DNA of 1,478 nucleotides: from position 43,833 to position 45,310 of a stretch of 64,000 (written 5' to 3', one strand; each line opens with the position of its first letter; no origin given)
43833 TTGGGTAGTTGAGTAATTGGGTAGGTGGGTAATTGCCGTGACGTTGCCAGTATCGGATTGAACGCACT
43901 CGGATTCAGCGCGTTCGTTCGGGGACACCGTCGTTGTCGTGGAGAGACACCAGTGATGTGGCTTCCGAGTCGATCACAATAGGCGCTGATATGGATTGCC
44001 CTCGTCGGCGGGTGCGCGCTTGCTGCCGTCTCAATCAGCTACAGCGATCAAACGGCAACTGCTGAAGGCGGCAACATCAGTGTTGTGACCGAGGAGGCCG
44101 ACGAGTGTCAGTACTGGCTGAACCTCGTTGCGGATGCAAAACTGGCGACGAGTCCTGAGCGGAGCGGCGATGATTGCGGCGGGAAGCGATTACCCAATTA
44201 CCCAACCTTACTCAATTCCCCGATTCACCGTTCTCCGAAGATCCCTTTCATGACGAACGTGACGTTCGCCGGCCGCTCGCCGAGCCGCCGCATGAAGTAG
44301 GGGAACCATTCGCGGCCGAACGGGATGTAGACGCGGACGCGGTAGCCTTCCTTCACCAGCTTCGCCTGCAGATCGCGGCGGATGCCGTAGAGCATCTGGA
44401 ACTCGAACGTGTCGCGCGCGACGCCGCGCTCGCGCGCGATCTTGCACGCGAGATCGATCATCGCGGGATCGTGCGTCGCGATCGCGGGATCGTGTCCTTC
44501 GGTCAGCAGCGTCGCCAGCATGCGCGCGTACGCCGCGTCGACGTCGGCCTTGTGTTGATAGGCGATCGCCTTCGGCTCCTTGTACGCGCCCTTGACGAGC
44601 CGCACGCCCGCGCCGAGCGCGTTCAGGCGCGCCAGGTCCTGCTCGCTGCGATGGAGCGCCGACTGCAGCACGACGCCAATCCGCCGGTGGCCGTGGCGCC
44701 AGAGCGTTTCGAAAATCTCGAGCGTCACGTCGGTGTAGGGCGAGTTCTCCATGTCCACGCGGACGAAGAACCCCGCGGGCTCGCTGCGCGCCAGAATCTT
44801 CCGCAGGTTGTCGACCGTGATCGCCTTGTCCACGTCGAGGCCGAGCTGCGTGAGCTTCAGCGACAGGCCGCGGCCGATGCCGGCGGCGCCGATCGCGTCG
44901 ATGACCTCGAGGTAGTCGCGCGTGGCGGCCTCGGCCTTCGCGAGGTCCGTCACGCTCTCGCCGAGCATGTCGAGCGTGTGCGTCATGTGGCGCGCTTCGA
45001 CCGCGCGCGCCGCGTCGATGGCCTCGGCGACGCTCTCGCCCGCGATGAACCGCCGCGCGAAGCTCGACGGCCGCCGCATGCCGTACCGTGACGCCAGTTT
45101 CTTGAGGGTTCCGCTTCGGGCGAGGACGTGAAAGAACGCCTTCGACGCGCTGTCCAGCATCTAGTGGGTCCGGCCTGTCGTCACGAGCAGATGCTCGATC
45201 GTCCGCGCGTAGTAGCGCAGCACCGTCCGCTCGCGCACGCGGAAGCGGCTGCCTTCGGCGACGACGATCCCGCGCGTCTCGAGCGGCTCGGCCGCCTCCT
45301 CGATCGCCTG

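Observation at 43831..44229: Inverted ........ arrays bracket about 320 bp containing a decayed four-helix-bundle gene: candidate cargo-carrying palindromic element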

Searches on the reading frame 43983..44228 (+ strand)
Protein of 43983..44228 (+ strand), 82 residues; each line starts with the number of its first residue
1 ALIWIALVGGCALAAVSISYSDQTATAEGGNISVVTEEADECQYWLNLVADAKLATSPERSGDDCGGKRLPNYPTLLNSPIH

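Call 12: search_protein_families(library=ncbifam, max_evalue=10, proteins=[window:43983-44228:+])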
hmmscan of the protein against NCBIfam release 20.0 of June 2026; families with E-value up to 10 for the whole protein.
seq(82 aa): 1 family
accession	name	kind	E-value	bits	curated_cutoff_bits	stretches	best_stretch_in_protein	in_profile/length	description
TIGR02436.1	TIGR02436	subfamily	0.16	12.2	24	1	33-57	59-83/109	four helix bundle protein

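Call 13: search_protein_families(library=pfam, max_evalue=10, proteins=[window:43983-44228:+])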
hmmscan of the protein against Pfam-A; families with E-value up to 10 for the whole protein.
seq(82 aa): 0 families

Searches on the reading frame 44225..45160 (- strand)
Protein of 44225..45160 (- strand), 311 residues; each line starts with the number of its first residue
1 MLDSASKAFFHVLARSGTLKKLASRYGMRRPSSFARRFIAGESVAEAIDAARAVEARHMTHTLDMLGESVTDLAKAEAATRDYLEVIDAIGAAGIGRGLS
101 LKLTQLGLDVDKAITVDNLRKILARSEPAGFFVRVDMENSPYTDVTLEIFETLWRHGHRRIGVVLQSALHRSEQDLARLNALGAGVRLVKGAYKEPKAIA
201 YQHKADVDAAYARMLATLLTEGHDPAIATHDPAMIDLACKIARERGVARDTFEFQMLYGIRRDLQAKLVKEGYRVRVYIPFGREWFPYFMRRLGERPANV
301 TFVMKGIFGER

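Call 14: find_encoding_contigs(protein=window:44225-45160:-, flank=10000, max_places=10)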
Protein window:44225-45160:- (311 aa): 2 contigs read that carry it; 2 places shown.
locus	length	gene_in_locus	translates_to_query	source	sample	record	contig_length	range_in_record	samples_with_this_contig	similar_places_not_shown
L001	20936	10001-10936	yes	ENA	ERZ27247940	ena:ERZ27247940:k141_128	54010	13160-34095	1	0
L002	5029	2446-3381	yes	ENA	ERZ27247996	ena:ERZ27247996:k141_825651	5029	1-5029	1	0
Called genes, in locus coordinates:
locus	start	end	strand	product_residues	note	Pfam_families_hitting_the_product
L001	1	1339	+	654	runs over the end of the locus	PF01433:Peptidase_M1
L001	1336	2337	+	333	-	-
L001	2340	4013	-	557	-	PF01663:Phosphodiest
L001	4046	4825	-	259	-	PF00072:Response_reg, PF00486:Trans_reg_C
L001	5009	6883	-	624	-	PF00456:Transketolase_N, PF13292:DXP_synthase_N (faint), PF00676:E1_dh, PF02779:Transket_pyr, PF02780:Transketolase_C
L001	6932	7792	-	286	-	-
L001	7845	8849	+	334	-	PF00180:Iso_dh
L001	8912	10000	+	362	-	PF01553:Acyltransferase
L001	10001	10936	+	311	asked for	PF01619:Pro_dh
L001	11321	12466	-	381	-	PF04389:Peptidase_M28, PF05343:Peptidase_M42 (faint), PF01546:Peptidase_M20, PF07687:M20_dimer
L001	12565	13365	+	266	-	PF00106:adh_short, PF08659:KR, PF13561:adh_short_C2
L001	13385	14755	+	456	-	PF01743:PolyA_pol, PF12627:PolyA_pol_RNAbd (weak)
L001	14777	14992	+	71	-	-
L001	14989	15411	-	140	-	PF01738:DLH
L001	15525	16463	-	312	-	PF01370:Epimerase, PF04321:RmlD_sub_bind (faint), PF05368:NmrA, PF07993:NAD_binding_4 (faint), PF13460:NAD_binding_10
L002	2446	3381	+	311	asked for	PF01619:Pro_dh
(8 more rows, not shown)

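Call 22: find_homologous_proteins(query=window:44225-45160:-, max_evalue=1e-60)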
Query window:44225-45160:- (311 aa): 7992 proteins with E <= 1e-60 among 8000 candidates; the best 120 are listed.
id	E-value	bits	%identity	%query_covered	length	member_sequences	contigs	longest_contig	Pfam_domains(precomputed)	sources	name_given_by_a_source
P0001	4.9e-199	678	99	100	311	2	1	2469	PF01619.25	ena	-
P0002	1.0e-183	628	91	100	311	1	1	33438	PF01619.25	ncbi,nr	ncbi:MAG: proline dehydrogenase family protein [Acidobacteria bacterium]|nr:proline dehydrogenase fa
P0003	4.4e-183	625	90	100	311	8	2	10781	PF01619.25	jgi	jgi:proline dehydrogenase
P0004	1.1e-181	621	90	100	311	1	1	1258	PF01619.25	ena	-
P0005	1.4e-181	621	90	100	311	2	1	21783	PF01619.25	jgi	jgi:proline dehydrogenase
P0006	6.1e-178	609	88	100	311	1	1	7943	PF01619.25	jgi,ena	-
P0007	1.0e-176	605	88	100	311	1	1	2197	PF01619.25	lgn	-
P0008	6.0e-166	569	84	100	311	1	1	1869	PF01619.25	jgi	-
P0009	1.3e-165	568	84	100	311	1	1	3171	PF01619.25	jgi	jgi:proline dehydrogenase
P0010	4.0e-165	567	84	100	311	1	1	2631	PF01619.25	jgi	jgi:proline dehydrogenase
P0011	3.1e-164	564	83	100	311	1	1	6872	PF01619.25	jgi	jgi:proline dehydrogenase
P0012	5.4e-163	560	82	100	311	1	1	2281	PF01619.25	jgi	-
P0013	7.2e-163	559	82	100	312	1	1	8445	PF01619.25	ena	-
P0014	2.1e-161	554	81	100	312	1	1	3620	PF01619.25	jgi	jgi:proline dehydrogenase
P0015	2.7e-160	551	81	100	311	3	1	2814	PF01619.25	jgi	jgi:proline dehydrogenase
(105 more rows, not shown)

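Call 23: find_encoding_contigs(protein=P0002, flank=6000, max_places=3)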
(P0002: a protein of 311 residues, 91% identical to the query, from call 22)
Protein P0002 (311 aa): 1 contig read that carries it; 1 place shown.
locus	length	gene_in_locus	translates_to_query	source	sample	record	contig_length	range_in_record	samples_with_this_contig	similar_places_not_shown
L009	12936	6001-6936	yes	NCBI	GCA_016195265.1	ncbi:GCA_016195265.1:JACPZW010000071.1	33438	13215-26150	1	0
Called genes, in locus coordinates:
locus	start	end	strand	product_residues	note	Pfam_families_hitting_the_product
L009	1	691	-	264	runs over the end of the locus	PF00072:Response_reg, PF00486:Trans_reg_C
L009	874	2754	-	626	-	PF00456:Transketolase_N, PF00676:E1_dh, PF02779:Transket_pyr, PF02780:Transketolase_C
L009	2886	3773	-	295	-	-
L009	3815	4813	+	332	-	PF00180:Iso_dh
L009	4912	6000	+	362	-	PF01553:Acyltransferase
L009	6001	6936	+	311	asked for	PF01619:Pro_dh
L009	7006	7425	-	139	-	PF05635:23S_rRNA_IVP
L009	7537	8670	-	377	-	PF04389:Peptidase_M28, PF05343:Peptidase_M42 (faint), PF01546:Peptidase_M20, PF07687:M20_dimer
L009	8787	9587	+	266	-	PF00106:adh_short, PF08659:KR, PF13561:adh_short_C2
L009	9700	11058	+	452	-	PF01743:PolyA_pol, PF12627:PolyA_pol_RNAbd (weak)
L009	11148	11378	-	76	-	-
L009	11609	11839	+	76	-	-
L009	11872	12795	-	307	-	PF01370:Epimerase, PF04321:RmlD_sub_bind (faint), PF05368:NmrA, PF07993:NAD_binding_4 (faint), PF13460:NAD_binding_10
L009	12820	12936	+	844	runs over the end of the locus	PF00501:AMP-binding, PF00550:PP-binding, PF01553:Acyltransferase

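Call 24: find_encoding_contigs(protein=P0003, flank=6000, max_places=3)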
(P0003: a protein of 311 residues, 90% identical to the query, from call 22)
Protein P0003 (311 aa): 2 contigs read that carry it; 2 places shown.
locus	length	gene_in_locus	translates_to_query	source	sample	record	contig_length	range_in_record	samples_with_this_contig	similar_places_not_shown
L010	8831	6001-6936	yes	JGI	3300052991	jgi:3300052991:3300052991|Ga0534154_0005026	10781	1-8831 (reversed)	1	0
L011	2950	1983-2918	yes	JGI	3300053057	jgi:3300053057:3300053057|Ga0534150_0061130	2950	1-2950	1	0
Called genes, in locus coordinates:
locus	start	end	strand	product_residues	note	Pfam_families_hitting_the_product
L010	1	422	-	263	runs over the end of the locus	PF00072:Response_reg, PF00486:Trans_reg_C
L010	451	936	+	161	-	PF13801:Metal_resist, PF07813:LTXXQ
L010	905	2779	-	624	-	PF00456:Transketolase_N, PF13292:DXP_synthase_N (faint), PF00676:E1_dh, PF02779:Transket_pyr, PF02780:Transketolase_C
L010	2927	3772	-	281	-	-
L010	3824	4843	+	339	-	PF00180:Iso_dh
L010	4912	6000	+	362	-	PF01553:Acyltransferase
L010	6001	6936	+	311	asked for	PF01619:Pro_dh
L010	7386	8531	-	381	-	PF04389:Peptidase_M28, PF05343:Peptidase_M42 (faint), PF01546:Peptidase_M20, PF07687:M20_dimer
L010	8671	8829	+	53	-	?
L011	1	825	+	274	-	?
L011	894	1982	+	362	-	PF01553:Acyltransferase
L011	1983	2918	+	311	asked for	PF01619:Pro_dh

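Call 25: find_encoding_contigs(protein=P0005, flank=6000, max_places=3)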
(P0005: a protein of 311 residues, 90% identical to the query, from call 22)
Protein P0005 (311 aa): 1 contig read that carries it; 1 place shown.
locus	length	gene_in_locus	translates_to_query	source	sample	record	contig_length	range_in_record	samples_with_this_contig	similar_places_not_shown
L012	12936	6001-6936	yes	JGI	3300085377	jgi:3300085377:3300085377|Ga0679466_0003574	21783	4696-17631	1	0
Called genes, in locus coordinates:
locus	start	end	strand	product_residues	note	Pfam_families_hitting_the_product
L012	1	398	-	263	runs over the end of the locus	PF00072:Response_reg, PF00486:Trans_reg_C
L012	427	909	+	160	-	PF13801:Metal_resist, PF07813:LTXXQ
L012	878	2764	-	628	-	PF00456:Transketolase_N, PF13292:DXP_synthase_N (faint), PF00676:E1_dh, PF02779:Transket_pyr, PF02780:Transketolase_C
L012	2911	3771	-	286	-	-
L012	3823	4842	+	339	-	PF00180:Iso_dh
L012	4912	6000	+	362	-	PF01553:Acyltransferase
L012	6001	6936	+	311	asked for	PF01619:Pro_dh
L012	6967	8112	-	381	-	PF04389:Peptidase_M28, PF05343:Peptidase_M42 (faint), PF01546:Peptidase_M20, PF07687:M20_dimer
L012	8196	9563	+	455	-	PF01743:PolyA_pol, PF12627:PolyA_pol_RNAbd (weak)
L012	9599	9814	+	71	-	-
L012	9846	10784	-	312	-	PF01370:Epimerase, PF04321:RmlD_sub_bind (weak), PF05368:NmrA, PF07993:NAD_binding_4 (faint), PF13460:NAD_binding_10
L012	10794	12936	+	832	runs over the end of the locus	PF00501:AMP-binding, PF13193:AMP-binding_C (weak), PF00550:PP-binding, PF01553:Acyltransferase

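Call 31: find_related_loci(query=window:44225-45160:-, collection=genome_contigs, flank=10000)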
Query window:44225-45160:- (311 aa) in genome_contigs; peptide patterns used: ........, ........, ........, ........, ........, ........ (x = any residue, [..] = any of these).
462 stretches matched a pattern; 396 encode a relative of the query (tblastn E <= 1e-3); the best 80 are kept; 80 distinct loci.
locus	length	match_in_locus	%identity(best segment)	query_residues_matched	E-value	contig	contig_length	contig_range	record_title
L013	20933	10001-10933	91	1-311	0e+0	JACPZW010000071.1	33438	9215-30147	MAG: Acidobacteria bacterium isolate NC_groundwater_900_Pr1_S-0.2um_67_29 Montesol18-Sp2_coassembly_scaffold_1085917, wh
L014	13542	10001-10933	77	1-311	2e-161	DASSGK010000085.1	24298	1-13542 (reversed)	MAG TPA_asm: Vicinamibacterales bacterium isolate SMAG_U1031 k141_478194, whole genome shotgun sequence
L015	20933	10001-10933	78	1-311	1e-161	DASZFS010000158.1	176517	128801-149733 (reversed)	MAG TPA_asm: Vicinamibacterales bacterium isolate SMAG_U6528 k141_5494838, whole genome shotgun sequence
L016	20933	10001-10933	78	1-311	6e-161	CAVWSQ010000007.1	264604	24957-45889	MAG: uncultured Acidobacteriota bacterium isolate MFD04944.bin.1.4 genome assembly, contig: contig_82293, whole genome s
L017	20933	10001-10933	78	1-311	3e-161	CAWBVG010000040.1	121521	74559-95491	MAG: uncultured Acidobacteriota bacterium isolate MFD03975.bin.2.173 genome assembly, contig: contig_58147, whole genome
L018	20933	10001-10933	77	1-311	1e-160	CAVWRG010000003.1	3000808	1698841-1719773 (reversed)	MAG: uncultured Acidobacteriota bacterium isolate MFD04967.bin.1.58 genome assembly, contig: contig_7043, whole genome s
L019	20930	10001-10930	76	1-310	2e-159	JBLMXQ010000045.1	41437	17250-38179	MAG: Betaproteobacteria bacterium isolate MAG252 PRJNA957066_bin33_renamed_44, whole genome shotgun sequence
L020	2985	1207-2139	77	1-311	2e-168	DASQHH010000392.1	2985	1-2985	MAG TPA_asm: Vicinamibacterales bacterium isolate SMAG_U11828 k141_553816, whole genome shotgun sequence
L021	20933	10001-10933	77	1-311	2e-159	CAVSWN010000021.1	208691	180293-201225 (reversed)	MAG: uncultured Acidobacteriota bacterium isolate MFD09212.bin.2.212 genome assembly, contig: contig_33553, whole genome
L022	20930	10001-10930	75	1-310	4e-158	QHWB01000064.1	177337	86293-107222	MAG: Acidobacteria bacterium isolate gp6 AA54 14_1009_05_20cm_scaffold_113_curated, whole genome shotgun sequence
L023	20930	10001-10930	78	1-310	4e-158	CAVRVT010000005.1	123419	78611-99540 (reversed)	MAG: uncultured Acidobacteriota bacterium isolate MFD02199.bin.1.6 genome assembly, contig: contig_99947, whole genome s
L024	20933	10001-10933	77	1-311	2e-157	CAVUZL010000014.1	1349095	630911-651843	MAG: uncultured Acidobacteriota bacterium isolate MFD05521.bin.2.215 genome assembly, contig: contig_5363, whole genome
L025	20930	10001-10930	75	1-310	1e-157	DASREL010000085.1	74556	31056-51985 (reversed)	MAG TPA_asm: Vicinamibacterales bacterium isolate SMAG_U10005 k141_2366603, whole genome shotgun sequence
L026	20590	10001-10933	76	1-311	3e-157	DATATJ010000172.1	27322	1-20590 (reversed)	MAG TPA_asm: Vicinamibacterales bacterium isolate SMAG_U5543 k141_3310656, whole genome shotgun sequence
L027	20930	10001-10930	75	1-310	2e-156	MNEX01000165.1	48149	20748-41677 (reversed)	MAG: Acidobacteria bacterium 13_1_40CM_65_14 13_1_40cm_scaffold_4091, whole genome shotgun sequence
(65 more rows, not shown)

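Call 75: find_related_loci(query=A3, collection=metagenome_contigs, flank=1500)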
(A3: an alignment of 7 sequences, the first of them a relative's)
Query A3 (116 aa) in metagenome_contigs; peptide patterns used: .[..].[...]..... (x = any residue, [..] = any of these).
600 stretches matched a pattern (row limit reached: there are more); 594 encode a relative of the query (tblastn E <= 1e-3); the best 80 are kept; 80 distinct loci.
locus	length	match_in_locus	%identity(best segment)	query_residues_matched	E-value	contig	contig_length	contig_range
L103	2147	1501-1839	57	4-116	3e-44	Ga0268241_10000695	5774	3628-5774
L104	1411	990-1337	53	1-115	2e-40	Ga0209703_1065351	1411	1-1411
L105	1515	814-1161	50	1-116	4e-36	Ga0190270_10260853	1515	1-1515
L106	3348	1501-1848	47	1-116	6e-32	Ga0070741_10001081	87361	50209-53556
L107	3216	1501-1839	45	4-116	2e-31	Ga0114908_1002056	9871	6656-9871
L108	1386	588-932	46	1-115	5e-32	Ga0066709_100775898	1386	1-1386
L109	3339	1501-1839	49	4-116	1e-31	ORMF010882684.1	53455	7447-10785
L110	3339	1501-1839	46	4-116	5e-30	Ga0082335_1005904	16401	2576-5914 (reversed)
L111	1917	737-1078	46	3-116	4e-30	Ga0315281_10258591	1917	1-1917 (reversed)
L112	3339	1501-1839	45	4-116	2e-29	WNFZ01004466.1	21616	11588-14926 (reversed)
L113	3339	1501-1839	44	4-116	2e-29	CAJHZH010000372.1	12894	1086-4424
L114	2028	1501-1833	45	4-114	2e-29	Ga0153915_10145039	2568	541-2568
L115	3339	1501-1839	43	4-116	6e-29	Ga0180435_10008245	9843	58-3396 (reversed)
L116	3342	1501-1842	47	3-116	4e-29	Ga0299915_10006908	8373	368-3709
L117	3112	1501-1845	41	2-116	8e-29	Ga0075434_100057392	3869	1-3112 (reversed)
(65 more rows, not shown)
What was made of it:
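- Tried and rejected: The 7-sequence alignment A3 worked (call 75).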

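Call 88: search_solved_structures(query=A2, max_evalue=0.001)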
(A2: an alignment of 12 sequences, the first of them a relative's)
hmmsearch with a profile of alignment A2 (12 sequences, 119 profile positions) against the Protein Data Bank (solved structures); distinct sequences matched with E-value up to 0.001: 2.
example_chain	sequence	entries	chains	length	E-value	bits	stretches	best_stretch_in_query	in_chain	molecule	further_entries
2gsc_A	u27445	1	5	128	2.7e-34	121.2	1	4-116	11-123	Putative uncharacterized protein XCC0516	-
2rld_A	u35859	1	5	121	2.3e-16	63.4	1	3-117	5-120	Uncharacterized protein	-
